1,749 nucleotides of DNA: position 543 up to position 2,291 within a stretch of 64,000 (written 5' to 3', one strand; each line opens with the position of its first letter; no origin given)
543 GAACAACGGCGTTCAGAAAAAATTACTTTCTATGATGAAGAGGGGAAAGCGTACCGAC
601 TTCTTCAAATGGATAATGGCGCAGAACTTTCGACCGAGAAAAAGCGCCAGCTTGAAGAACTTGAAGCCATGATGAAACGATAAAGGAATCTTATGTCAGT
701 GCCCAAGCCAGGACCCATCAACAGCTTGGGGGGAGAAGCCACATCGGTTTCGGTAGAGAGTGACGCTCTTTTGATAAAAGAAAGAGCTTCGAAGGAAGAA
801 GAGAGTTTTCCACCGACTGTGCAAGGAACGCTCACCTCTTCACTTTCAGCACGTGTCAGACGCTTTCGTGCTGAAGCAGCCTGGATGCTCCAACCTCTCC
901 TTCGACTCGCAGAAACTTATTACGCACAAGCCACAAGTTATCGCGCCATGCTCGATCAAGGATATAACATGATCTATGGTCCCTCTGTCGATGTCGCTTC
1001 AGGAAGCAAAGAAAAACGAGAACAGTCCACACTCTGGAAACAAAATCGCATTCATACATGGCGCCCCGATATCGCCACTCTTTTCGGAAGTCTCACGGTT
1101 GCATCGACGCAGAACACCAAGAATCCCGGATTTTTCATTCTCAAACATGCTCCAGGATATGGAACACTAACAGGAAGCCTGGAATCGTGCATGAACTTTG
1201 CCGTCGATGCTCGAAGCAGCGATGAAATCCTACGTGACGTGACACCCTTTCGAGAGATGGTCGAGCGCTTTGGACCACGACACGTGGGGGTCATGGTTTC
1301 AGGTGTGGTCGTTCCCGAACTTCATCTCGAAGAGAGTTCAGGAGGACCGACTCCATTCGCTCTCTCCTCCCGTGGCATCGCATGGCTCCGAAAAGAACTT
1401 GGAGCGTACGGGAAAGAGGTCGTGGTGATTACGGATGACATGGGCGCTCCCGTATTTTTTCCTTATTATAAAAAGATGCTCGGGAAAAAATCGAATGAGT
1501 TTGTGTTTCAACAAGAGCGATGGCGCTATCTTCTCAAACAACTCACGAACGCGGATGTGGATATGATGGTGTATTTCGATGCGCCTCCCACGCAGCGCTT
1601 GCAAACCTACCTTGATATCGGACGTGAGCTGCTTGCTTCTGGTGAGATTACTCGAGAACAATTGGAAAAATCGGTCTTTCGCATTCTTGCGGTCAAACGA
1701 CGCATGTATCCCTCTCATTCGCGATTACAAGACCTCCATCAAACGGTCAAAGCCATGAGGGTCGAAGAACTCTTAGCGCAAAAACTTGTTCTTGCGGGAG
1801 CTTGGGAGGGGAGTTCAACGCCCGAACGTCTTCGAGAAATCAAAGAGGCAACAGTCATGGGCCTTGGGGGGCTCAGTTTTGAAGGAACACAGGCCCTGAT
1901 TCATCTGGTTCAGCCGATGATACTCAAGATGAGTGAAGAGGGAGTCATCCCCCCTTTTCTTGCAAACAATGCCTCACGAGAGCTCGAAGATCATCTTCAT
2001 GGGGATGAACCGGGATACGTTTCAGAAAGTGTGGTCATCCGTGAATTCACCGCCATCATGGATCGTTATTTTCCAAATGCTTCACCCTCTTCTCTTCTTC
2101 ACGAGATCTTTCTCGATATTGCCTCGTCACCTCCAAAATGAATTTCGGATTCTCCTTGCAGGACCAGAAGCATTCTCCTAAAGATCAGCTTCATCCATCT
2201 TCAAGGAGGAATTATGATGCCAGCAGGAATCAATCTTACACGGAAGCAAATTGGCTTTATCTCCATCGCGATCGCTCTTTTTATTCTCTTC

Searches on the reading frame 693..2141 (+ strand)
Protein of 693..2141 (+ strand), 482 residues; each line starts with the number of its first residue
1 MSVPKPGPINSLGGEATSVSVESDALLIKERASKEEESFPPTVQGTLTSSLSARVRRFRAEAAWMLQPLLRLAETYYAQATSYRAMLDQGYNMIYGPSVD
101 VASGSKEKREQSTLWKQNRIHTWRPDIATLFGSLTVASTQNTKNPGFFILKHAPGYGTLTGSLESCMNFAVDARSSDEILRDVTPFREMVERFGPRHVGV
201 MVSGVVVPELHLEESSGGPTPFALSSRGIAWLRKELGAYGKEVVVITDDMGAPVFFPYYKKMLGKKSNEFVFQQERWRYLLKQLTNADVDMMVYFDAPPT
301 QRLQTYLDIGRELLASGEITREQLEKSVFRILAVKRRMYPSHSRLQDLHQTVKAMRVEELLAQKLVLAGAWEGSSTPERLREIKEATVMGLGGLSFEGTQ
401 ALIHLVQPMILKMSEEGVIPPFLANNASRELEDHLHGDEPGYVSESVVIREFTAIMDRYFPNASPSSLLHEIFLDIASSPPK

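Call 58: find_encoding_contigs(protein=window:693-2141:+, flank=10000, max_places=2)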
Protein window:693-2141:+ (482 aa): 12 contigs read that carry it; 2 places shown.
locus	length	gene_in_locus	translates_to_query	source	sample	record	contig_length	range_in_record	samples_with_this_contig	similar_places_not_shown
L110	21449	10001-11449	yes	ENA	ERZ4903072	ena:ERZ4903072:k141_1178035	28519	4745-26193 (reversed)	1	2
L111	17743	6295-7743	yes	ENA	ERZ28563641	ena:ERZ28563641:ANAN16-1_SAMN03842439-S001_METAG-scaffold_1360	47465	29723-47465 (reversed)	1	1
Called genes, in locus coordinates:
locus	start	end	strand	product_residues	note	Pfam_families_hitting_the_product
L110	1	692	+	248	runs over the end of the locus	PF02463:SMC_N (faint), PF00005:ABC_tran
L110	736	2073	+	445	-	PF19295:SufBD_N, PF01458:SUFBD_core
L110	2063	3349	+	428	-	PF00155:Aminotran_1_2, PF00266:Aminotran_5, PF01212:Beta_elim_lyase (weak)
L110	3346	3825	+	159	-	PF01592:NifU_N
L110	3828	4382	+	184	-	PF08712:Nfu_N, PF01106:NifU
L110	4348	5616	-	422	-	PF13173:AAA_14, PF13635:DUF4143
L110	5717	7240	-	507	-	-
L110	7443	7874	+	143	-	-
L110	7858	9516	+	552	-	PF00485:PRK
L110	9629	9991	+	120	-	-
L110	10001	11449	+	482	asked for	PF00933:Glyco_hydro_3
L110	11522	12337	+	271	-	PF01145:Band_7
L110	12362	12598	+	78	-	PF09957:VapB_antitoxin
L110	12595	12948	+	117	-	PF01850:PIN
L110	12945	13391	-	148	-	-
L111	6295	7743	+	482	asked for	PF00933:Glyco_hydro_3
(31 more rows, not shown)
